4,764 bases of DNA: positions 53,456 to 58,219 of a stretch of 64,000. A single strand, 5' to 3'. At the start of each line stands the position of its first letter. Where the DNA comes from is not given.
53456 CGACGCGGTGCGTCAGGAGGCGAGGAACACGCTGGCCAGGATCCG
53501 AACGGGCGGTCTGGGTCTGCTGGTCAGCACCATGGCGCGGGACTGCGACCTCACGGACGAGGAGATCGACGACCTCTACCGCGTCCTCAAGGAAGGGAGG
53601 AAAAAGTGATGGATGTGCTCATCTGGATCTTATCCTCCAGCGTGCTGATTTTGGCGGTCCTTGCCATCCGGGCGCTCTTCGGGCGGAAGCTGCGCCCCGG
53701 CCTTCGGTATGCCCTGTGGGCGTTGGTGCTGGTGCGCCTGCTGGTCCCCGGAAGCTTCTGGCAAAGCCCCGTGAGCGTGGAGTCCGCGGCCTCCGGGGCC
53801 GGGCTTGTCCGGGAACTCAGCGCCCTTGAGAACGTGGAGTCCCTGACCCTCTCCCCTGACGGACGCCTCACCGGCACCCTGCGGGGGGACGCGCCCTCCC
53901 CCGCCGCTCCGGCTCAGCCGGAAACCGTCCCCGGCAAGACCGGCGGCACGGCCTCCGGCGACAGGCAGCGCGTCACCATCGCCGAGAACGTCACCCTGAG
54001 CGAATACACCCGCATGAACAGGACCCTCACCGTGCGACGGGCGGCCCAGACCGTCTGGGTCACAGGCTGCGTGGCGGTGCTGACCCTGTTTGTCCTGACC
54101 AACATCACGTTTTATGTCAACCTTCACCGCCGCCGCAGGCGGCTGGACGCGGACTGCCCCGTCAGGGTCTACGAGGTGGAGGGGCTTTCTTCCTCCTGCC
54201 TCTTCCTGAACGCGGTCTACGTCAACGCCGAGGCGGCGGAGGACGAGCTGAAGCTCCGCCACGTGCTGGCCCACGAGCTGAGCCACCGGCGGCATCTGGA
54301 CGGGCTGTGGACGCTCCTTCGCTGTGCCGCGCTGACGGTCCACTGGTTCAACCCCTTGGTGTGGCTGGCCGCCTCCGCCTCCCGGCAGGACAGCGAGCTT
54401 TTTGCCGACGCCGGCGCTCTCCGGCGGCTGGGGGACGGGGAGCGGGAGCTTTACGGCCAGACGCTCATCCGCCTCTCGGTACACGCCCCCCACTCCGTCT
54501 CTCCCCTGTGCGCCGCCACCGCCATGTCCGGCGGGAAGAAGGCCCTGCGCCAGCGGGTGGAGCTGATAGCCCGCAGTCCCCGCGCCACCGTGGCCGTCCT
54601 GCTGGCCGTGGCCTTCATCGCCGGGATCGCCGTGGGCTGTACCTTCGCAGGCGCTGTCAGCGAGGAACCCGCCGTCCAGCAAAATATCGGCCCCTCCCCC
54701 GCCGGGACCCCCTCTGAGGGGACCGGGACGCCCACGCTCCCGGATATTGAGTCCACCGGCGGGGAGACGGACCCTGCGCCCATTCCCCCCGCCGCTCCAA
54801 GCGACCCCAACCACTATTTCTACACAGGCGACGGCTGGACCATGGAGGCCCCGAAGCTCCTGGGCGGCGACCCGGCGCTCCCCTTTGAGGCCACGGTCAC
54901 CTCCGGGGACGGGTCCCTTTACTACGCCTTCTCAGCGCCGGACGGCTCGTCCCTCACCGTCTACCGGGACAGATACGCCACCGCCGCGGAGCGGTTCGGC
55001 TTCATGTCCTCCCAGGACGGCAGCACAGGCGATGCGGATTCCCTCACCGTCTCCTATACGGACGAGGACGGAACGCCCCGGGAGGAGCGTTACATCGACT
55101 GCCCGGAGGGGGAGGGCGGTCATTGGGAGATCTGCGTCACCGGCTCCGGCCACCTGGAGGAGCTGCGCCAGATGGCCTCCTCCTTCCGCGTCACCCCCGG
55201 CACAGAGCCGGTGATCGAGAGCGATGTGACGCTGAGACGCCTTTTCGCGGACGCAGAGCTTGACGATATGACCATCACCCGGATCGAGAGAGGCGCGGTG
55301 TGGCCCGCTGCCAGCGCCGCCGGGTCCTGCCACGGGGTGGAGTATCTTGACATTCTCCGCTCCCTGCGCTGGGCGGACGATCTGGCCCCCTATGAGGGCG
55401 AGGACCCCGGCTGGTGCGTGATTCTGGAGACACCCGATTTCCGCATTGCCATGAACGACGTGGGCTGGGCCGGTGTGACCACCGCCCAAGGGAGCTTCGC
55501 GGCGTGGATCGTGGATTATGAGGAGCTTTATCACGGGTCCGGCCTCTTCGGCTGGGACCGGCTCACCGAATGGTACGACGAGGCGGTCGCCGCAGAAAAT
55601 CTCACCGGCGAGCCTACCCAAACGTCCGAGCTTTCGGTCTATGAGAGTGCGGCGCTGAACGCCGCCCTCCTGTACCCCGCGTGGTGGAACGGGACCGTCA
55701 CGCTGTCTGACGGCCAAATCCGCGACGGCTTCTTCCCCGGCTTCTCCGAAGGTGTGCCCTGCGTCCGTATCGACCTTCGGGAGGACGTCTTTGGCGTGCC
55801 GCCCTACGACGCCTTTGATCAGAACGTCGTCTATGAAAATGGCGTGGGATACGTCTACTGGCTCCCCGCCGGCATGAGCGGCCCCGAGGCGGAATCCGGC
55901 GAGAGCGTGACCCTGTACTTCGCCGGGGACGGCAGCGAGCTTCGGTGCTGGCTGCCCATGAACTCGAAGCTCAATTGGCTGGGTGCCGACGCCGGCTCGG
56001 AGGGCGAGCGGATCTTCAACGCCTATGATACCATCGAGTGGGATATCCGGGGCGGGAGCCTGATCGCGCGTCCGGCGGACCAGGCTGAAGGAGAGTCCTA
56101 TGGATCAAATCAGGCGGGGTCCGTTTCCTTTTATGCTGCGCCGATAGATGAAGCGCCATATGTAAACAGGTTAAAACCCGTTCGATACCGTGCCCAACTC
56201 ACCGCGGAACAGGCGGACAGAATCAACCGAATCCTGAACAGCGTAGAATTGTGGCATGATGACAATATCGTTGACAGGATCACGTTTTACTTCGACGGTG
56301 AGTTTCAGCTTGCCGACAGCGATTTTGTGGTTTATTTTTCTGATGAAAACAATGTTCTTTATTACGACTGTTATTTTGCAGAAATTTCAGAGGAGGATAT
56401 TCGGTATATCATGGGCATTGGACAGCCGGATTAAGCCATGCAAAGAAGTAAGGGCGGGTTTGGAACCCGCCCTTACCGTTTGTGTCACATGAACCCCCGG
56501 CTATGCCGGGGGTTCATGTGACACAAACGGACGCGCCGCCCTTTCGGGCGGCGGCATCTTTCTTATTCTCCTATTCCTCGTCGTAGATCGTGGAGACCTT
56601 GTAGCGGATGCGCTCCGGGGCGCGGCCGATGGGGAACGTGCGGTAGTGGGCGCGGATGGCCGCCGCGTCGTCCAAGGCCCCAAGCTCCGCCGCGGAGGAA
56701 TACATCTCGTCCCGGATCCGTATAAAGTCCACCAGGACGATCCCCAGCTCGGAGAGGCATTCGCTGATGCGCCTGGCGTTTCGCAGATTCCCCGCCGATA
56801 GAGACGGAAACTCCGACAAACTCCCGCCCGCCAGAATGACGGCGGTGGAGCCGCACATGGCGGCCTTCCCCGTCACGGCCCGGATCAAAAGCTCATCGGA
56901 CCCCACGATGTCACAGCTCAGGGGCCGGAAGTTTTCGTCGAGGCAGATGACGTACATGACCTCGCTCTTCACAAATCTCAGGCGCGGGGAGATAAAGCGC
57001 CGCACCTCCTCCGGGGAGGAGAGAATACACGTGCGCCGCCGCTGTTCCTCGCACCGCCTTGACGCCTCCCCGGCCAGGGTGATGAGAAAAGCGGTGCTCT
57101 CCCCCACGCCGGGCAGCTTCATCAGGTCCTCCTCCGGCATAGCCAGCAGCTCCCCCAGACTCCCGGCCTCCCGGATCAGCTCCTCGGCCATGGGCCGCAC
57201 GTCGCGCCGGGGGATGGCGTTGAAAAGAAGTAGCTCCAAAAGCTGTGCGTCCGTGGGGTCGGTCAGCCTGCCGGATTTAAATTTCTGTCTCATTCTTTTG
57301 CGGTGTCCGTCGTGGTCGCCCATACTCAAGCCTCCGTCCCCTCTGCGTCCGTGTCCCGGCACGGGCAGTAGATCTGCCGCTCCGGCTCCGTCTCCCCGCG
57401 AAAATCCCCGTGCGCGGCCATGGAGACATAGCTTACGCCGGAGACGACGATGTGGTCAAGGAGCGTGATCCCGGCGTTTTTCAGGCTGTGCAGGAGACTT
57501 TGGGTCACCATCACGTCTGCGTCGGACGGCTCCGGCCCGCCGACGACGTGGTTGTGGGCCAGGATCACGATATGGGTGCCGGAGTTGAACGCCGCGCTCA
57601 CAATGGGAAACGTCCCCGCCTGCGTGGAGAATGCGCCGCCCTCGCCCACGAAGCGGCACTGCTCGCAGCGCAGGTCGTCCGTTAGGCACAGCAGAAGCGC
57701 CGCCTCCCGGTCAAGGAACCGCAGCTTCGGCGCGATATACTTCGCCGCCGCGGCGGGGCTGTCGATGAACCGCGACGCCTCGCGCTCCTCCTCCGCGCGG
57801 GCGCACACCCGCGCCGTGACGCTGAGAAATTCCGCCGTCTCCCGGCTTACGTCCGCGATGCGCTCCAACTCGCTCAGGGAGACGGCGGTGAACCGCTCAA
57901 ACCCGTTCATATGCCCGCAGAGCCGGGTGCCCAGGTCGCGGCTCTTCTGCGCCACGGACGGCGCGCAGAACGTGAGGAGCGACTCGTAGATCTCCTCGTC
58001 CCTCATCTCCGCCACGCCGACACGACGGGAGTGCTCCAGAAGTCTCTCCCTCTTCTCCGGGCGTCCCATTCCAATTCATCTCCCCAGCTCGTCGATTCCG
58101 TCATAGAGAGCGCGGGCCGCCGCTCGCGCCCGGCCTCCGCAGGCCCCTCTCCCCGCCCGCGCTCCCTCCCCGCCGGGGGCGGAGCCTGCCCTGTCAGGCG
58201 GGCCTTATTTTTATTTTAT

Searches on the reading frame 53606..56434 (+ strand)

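Call 77: search_protein_families(library=pfam, proteins=[window:53606-56434:+], max_evalue=0.0001)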
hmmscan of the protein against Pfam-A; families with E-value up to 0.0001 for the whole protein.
window:53606-56434:+ (942 aa): 1 family
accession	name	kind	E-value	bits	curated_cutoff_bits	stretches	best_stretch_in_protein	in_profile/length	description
PF05569.17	Peptidase_M56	-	1.4e-32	113.5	31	1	6-321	5-296/296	BlaR1 peptidase M56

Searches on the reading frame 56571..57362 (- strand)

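Call 77: search_protein_families(library=pfam, proteins=[window:56571-57362:-], max_evalue=0.0001)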
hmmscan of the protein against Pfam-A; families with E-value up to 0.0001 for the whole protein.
window:56571-57362:- (263 aa): 2 families
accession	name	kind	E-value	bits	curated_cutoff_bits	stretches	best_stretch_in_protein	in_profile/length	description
PF04002.20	RadC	-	1.5e-10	41.5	22.1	1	115-227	2-119/121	RadC-like JAB domain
PF20582.4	UPF0758_N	-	6.4e-05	23.4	27.1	0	37-91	23-76/77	UPF0758 N-terminal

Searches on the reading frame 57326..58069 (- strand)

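Call 77: search_protein_families(library=pfam, proteins=[window:57326-58069:-], max_evalue=0.0001)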
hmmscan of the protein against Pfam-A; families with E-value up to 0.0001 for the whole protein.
window:57326-58069:- (247 aa): 1 family
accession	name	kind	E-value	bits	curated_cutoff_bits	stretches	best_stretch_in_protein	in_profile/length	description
PF04002.20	RadC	-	2.2e-24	86.2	22.1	1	102-221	1-120/121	RadC-like JAB domain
